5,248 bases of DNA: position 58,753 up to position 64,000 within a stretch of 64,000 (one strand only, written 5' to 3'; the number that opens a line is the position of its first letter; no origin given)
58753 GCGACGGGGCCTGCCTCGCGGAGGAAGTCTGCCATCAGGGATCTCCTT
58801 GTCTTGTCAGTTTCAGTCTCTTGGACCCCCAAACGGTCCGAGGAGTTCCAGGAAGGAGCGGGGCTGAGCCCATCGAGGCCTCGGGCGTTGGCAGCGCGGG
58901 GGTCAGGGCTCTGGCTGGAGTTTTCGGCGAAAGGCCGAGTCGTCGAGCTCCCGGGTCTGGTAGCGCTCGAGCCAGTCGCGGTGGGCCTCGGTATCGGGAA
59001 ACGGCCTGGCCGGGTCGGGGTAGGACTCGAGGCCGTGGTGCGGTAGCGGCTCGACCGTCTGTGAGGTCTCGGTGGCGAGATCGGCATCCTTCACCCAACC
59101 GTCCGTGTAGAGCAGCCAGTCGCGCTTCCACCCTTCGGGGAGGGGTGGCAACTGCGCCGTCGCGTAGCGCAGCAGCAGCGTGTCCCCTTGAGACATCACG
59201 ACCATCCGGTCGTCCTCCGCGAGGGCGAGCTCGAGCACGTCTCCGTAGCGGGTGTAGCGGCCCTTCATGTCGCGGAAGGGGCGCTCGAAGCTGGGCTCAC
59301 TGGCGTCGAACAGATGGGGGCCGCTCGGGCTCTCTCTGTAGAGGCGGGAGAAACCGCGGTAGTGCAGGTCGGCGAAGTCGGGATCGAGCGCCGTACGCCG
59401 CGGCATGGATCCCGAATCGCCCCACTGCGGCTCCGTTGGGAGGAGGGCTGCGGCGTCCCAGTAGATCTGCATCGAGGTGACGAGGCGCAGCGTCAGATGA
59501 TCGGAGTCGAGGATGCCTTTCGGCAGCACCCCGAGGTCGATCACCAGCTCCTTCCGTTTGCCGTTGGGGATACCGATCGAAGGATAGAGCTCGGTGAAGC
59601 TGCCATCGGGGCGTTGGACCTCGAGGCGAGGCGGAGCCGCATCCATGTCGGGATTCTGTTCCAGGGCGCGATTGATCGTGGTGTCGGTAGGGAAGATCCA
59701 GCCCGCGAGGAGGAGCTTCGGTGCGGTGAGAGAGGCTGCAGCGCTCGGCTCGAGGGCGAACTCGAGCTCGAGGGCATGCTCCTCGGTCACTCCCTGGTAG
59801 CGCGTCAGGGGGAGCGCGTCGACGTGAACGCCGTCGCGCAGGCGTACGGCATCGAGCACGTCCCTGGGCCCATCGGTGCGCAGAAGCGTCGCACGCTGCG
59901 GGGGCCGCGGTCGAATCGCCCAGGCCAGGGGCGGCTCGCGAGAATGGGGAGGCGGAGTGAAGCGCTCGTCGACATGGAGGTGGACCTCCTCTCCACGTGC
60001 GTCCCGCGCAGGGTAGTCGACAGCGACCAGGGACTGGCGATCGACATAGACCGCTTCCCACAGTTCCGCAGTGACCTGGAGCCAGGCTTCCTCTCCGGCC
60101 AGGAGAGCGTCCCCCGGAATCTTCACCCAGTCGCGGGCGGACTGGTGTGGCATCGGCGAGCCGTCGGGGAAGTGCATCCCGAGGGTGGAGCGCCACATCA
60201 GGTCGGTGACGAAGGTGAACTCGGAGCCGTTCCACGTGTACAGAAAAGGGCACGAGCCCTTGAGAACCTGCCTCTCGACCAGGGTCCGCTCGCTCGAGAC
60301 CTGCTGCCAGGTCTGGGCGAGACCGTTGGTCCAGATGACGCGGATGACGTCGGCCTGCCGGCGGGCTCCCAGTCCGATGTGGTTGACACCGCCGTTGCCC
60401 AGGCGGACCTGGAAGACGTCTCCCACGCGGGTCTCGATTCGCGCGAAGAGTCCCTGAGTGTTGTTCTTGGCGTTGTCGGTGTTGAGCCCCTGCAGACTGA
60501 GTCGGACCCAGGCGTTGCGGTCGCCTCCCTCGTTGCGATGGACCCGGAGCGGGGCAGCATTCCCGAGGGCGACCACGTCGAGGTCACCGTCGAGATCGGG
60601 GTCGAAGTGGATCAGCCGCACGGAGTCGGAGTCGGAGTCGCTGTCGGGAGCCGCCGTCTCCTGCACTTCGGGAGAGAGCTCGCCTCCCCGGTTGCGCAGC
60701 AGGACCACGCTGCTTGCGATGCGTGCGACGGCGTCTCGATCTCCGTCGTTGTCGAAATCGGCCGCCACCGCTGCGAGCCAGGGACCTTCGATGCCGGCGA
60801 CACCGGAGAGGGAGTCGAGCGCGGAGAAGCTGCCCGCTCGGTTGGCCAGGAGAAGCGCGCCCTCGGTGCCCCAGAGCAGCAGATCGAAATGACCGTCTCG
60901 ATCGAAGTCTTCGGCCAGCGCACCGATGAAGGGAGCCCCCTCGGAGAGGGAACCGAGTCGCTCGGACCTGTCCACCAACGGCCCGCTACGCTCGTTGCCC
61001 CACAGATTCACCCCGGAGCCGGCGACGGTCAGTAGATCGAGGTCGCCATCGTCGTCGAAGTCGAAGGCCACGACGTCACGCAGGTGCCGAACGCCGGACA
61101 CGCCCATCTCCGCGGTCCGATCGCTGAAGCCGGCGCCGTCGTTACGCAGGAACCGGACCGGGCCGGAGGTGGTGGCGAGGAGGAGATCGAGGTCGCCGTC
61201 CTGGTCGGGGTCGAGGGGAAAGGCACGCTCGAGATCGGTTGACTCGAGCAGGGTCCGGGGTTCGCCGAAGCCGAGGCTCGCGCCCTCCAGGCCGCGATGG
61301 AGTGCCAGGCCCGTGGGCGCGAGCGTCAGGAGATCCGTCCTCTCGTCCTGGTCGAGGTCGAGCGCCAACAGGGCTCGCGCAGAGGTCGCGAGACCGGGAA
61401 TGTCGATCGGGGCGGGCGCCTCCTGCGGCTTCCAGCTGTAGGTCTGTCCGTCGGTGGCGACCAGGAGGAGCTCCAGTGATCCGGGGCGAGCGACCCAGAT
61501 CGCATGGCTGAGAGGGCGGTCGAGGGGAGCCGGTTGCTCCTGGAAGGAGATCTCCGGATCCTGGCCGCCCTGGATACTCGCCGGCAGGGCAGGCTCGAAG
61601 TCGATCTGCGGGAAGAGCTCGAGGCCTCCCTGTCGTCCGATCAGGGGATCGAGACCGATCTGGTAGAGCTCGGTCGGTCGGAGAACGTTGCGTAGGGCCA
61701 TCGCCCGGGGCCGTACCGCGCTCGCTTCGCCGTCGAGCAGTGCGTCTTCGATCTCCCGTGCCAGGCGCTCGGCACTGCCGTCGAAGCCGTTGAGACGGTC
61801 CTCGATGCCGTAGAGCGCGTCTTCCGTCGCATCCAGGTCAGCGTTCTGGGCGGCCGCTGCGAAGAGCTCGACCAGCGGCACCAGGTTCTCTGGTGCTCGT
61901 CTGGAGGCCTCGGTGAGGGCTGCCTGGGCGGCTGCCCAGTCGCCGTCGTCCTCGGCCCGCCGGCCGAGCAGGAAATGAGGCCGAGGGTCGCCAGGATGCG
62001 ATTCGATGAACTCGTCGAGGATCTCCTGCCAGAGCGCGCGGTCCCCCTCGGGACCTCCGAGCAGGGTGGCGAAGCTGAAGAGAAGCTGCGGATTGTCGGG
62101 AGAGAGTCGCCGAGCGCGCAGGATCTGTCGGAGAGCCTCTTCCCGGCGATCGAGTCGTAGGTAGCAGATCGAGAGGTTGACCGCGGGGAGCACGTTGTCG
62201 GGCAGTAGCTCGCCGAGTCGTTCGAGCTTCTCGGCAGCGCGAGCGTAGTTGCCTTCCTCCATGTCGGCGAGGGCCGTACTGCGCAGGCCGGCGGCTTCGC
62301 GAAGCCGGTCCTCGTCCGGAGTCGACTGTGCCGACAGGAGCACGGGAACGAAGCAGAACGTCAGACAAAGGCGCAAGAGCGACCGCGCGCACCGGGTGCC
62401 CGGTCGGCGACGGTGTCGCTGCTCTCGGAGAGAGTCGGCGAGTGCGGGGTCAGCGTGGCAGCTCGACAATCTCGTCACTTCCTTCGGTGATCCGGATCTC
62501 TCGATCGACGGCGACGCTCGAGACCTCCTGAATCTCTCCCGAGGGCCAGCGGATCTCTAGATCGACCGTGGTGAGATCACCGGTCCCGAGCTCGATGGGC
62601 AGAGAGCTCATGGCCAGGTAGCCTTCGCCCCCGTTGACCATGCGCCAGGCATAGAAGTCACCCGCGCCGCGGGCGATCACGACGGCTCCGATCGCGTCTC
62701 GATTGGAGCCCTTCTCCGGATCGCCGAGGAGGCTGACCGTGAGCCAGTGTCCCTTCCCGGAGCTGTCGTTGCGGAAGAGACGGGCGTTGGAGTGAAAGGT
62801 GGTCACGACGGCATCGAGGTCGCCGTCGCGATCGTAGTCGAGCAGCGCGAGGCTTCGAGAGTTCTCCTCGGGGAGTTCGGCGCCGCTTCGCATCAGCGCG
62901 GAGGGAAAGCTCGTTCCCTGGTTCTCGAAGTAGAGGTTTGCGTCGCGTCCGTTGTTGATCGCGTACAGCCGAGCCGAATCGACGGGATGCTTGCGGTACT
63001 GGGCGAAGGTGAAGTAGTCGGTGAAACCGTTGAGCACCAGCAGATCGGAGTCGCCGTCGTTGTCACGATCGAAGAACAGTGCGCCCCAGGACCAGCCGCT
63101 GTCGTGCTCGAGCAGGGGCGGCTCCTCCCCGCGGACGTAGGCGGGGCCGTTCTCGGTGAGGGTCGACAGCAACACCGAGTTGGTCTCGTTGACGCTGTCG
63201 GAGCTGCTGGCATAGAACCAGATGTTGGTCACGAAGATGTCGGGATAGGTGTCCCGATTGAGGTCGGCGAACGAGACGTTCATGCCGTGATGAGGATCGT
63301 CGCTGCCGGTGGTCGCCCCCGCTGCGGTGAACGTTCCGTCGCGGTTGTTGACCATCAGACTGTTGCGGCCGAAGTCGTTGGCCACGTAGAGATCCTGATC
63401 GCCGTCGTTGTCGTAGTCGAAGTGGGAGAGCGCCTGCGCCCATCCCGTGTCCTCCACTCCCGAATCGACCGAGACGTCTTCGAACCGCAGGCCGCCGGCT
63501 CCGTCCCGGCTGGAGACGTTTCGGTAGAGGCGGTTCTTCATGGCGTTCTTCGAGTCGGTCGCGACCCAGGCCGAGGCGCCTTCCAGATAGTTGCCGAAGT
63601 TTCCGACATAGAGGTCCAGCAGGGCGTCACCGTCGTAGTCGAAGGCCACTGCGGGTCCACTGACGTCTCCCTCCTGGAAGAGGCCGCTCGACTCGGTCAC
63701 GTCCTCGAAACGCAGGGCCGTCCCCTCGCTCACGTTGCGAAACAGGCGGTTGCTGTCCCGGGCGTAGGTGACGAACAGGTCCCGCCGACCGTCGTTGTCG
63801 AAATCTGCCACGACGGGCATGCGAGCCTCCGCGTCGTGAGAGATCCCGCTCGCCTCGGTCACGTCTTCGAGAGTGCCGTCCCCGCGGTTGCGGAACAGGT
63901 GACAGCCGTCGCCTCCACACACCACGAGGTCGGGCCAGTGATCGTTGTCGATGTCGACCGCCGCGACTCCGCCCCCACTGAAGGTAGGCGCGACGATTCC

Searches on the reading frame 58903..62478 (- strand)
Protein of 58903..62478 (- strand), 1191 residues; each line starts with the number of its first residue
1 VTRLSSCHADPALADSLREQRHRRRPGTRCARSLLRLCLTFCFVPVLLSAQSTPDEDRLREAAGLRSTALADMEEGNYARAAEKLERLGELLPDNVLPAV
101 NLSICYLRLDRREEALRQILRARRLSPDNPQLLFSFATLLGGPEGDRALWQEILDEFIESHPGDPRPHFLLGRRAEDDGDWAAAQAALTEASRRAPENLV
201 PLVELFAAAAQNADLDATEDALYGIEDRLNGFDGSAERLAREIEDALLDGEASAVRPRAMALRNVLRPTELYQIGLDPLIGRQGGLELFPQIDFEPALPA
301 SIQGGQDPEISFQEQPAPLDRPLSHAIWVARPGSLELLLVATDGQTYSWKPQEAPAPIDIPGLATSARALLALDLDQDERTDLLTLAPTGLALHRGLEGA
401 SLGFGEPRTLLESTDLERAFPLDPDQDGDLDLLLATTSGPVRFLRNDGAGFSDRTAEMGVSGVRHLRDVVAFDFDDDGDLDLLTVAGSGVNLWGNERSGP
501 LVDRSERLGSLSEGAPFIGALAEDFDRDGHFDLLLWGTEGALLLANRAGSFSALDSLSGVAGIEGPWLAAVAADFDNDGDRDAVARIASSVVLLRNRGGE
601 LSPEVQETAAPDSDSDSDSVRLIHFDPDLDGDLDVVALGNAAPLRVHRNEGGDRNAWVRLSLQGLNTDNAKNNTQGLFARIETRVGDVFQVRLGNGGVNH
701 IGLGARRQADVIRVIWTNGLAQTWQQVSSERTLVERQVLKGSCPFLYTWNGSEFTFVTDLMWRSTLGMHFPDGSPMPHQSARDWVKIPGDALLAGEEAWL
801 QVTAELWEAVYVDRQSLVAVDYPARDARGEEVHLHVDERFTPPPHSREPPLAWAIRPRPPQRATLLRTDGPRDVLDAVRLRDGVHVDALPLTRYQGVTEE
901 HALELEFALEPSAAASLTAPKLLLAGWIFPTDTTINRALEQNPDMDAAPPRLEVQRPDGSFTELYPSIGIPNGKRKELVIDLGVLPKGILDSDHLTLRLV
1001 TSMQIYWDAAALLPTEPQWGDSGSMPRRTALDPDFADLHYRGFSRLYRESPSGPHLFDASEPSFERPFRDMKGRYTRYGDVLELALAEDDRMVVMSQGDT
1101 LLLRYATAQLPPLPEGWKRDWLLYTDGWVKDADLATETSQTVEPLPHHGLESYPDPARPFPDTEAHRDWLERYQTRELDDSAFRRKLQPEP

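Call 55: search_protein_families(library=pfam, proteins=[window:58903-62478:-], max_evalue=0.00001)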
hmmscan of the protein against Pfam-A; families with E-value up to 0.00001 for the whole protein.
window:58903-62478:- (1191 aa): 4 families
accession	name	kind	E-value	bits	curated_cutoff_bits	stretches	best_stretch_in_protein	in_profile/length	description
PF13517.12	FG-GAP_3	-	7.5e-21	74.9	26.9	3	423-483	1-60/61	FG-GAP-like repeat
PF07719.23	TPR_2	-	4.9e-08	32.9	27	0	101-129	6-34/34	Tetratricopeptide repeat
PF14559.12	TPR_19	-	1.5e-06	28.9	25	1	73-131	2-60/68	Tetratricopeptide repeat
PF13432.12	TPR_16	-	8.5e-06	26.6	32.7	0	69-130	4-65/65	Tetratricopeptide repeat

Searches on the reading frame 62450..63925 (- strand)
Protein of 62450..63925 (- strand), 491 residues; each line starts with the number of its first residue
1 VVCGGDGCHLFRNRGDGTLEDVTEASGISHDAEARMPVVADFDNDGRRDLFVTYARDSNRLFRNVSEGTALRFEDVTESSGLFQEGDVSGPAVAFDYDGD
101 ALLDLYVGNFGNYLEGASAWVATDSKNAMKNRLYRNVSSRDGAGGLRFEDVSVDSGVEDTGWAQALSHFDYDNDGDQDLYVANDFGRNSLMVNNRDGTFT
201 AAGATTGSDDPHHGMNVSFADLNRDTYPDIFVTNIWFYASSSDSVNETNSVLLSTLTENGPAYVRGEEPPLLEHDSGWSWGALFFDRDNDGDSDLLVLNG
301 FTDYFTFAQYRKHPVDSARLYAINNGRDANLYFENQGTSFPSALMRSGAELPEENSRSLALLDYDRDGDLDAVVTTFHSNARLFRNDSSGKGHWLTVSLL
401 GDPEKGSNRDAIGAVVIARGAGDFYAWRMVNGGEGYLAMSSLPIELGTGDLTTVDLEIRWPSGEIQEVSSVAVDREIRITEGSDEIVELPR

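Call 55: search_protein_families(library=pfam, proteins=[window:62450-63925:-], max_evalue=0.00001)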
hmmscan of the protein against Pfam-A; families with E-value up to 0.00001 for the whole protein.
window:62450-63925:- (491 aa): 3 families
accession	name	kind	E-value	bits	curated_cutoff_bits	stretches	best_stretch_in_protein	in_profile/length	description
PF13517.12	FG-GAP_3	-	4.5e-35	120.5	26.9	3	170-232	1-61/61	FG-GAP-like repeat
PF01839.29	FG-GAP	-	5.1e-14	52.2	22.1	0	170-192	9-27/37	FG-GAP repeat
PF07593.17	UnbV_ASPIC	-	8.3e-12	45.3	23.4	1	411-477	1-67/68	ASPIC and UnbV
